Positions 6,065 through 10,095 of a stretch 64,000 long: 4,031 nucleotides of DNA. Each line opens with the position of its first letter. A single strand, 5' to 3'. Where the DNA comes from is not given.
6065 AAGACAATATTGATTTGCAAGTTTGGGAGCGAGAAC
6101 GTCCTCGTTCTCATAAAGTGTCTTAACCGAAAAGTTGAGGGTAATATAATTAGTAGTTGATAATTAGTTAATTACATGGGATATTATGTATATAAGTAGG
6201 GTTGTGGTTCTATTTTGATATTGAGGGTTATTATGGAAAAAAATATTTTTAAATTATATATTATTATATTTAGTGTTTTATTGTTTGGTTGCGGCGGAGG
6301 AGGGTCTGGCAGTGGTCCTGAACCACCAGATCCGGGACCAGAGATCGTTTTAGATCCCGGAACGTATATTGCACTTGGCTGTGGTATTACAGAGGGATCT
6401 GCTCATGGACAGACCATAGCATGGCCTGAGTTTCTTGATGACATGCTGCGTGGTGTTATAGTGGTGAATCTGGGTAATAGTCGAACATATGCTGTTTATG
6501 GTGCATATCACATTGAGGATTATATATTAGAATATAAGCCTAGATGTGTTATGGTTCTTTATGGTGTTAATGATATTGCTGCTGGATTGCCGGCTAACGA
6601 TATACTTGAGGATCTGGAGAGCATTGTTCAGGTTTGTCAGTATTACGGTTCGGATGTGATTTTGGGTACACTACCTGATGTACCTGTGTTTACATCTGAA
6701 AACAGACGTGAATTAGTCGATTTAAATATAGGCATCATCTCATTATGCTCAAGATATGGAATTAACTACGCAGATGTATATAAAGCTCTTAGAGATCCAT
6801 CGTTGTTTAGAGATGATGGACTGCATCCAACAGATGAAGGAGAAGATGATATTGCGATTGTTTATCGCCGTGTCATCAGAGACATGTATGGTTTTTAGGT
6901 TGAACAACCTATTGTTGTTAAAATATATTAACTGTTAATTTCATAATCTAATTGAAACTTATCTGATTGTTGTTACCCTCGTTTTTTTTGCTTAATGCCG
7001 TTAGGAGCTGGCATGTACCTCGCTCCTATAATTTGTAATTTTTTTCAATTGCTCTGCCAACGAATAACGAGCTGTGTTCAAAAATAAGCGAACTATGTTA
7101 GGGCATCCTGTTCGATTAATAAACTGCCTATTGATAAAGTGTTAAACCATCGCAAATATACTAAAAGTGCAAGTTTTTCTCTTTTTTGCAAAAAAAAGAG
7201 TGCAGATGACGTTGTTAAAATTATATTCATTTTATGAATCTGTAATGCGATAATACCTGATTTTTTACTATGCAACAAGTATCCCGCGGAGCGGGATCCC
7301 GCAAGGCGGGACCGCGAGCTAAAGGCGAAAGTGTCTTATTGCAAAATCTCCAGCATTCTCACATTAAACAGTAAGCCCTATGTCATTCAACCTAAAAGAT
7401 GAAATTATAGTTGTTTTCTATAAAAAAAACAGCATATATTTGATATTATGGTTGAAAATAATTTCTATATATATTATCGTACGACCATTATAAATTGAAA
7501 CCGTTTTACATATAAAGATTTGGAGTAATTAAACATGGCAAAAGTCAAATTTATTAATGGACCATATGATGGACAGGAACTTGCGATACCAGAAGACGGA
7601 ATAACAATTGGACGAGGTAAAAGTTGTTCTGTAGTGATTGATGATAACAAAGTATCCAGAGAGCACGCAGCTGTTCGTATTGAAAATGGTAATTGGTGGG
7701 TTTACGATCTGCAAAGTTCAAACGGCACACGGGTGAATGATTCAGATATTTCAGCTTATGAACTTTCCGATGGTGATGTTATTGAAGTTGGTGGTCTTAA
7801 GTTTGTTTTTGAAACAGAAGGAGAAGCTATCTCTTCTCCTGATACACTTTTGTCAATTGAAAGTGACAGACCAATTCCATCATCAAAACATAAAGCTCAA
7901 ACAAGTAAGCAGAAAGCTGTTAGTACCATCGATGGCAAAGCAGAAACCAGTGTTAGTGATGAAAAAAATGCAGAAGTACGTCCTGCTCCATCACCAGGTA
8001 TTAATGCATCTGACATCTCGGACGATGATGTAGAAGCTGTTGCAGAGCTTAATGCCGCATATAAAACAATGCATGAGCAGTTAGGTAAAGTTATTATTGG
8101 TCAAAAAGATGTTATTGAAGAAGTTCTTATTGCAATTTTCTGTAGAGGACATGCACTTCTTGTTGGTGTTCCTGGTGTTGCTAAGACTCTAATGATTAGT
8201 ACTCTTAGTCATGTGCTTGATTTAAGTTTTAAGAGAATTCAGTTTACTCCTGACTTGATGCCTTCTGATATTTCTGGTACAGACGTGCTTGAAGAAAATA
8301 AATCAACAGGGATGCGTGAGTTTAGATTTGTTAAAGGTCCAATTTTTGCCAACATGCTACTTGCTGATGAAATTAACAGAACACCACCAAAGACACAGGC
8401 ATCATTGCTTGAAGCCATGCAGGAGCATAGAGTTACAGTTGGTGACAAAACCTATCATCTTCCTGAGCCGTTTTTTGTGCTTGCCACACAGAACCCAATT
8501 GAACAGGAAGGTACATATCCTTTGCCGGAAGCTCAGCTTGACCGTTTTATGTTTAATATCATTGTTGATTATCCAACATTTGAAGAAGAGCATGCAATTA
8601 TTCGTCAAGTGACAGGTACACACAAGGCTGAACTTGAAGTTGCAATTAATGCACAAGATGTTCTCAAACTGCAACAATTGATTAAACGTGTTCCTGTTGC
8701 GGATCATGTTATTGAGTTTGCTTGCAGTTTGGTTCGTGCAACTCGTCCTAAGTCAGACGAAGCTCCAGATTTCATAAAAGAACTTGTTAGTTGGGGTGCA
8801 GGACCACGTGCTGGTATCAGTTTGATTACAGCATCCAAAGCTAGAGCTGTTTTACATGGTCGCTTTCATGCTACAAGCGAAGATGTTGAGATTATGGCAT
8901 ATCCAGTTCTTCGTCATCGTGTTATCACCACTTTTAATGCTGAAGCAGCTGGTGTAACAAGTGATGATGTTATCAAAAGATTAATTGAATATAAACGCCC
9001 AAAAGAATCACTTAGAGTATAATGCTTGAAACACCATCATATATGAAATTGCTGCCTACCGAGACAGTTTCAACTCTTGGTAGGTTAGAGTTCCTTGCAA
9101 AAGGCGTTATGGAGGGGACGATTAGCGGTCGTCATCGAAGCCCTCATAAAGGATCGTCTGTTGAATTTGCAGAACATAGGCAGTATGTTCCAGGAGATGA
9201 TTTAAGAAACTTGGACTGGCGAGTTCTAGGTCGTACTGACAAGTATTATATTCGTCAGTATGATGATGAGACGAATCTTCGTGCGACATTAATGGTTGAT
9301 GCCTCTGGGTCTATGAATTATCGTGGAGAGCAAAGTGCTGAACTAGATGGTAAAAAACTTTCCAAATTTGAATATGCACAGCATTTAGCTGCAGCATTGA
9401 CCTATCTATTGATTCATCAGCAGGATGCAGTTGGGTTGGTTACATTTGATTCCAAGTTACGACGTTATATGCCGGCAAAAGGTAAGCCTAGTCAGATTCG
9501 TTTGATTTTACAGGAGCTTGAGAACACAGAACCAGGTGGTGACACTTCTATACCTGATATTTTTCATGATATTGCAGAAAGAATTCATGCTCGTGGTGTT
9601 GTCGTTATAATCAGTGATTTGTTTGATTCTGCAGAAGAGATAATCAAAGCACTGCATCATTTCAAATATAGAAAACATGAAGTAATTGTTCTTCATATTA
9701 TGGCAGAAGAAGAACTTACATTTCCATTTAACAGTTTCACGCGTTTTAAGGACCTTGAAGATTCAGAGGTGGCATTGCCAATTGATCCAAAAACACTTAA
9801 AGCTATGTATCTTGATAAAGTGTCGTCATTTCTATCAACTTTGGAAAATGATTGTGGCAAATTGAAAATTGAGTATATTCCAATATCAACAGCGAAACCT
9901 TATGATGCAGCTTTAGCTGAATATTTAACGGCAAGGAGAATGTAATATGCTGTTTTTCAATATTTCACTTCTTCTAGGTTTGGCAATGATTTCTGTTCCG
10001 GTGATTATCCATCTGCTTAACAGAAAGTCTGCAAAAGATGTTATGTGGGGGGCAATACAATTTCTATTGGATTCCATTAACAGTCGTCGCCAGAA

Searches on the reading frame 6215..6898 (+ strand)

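Call 93: search_protein_families(library=pfam, proteins=[window:6215-6898:+], max_evalue=0.00001)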
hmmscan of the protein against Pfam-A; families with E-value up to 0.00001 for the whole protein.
window:6215-6898:+ (227 aa): 1 family
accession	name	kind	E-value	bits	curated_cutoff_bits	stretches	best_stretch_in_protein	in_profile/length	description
PF13472.12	Lipase_GDSL_2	-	1e-17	65.6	32.9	1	58-209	6-175/178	GDSL-like Lipase/Acylhydrolase family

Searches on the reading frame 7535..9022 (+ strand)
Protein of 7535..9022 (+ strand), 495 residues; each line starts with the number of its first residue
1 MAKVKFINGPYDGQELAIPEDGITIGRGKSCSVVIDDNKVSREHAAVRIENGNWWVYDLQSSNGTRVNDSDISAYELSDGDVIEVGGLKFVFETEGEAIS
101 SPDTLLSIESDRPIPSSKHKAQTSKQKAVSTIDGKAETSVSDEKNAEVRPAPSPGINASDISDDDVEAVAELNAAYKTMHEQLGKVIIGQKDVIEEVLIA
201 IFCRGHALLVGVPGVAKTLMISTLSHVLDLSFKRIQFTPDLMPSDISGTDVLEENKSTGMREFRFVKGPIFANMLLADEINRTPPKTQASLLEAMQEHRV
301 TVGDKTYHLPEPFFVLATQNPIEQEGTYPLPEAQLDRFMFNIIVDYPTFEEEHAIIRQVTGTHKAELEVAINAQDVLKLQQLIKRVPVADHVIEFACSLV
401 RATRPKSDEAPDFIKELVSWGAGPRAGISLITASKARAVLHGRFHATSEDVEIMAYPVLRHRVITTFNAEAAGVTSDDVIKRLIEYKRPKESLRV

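Call 70: search_protein_families(library=pfam, proteins=[window:7535-9022:+], max_evalue=0.00001)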
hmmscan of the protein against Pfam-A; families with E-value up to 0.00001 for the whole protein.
window:7535-9022:+ (495 aa): 6 families
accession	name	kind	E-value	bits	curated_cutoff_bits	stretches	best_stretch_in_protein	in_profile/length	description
PF07726.17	AAA_3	-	2.3e-63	212.4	27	1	206-340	1-131/131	ATPase family associated with various cellular activities (AAA)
PF00498.31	FHA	-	3.5e-21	75.9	20.7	1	23-86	1-67/67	FHA domain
PF16697.10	Yop-YscD_cpl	-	6.8e-19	68.4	33.2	1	5-95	1-93/94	Inner membrane component of T3SS, cytoplasmic domain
PF17863.7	AAA_lid_2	-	2.5e-17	62.8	22.7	1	416-482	7-73/74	AAA lid domain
PF07728.20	AAA_5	-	3.8e-12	46.8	22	1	207-338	2-139/139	AAA domain (dynein-related subfamily)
PF20030.5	bpMoxR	-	4.7e-11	42.6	27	1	177-380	4-204/205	MoxR domain in the MoxR-vWA-beta-propeller ternary systems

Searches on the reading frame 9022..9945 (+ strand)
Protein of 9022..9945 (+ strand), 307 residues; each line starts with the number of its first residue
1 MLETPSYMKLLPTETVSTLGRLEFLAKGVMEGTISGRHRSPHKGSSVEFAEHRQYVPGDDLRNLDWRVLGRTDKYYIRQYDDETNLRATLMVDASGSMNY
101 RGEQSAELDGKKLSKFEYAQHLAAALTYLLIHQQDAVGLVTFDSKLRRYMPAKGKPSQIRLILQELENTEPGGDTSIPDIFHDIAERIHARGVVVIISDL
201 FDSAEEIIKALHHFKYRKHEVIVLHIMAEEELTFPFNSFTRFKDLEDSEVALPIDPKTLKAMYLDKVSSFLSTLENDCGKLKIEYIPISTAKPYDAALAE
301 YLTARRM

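Call 70: search_protein_families(library=pfam, proteins=[window:9022-9945:+], max_evalue=0.00001)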
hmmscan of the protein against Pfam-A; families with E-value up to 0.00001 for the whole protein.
window:9022-9945:+ (307 aa): 2 families
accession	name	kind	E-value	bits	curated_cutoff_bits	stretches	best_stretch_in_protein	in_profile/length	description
PF01882.25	DUF58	-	1.7e-41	142.2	23.4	1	51-251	1-193/216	Protein of unknown function DUF58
PF13519.12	VWA_2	-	1.7e-09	38.7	27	1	90-199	3-105/107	von Willebrand factor type A domain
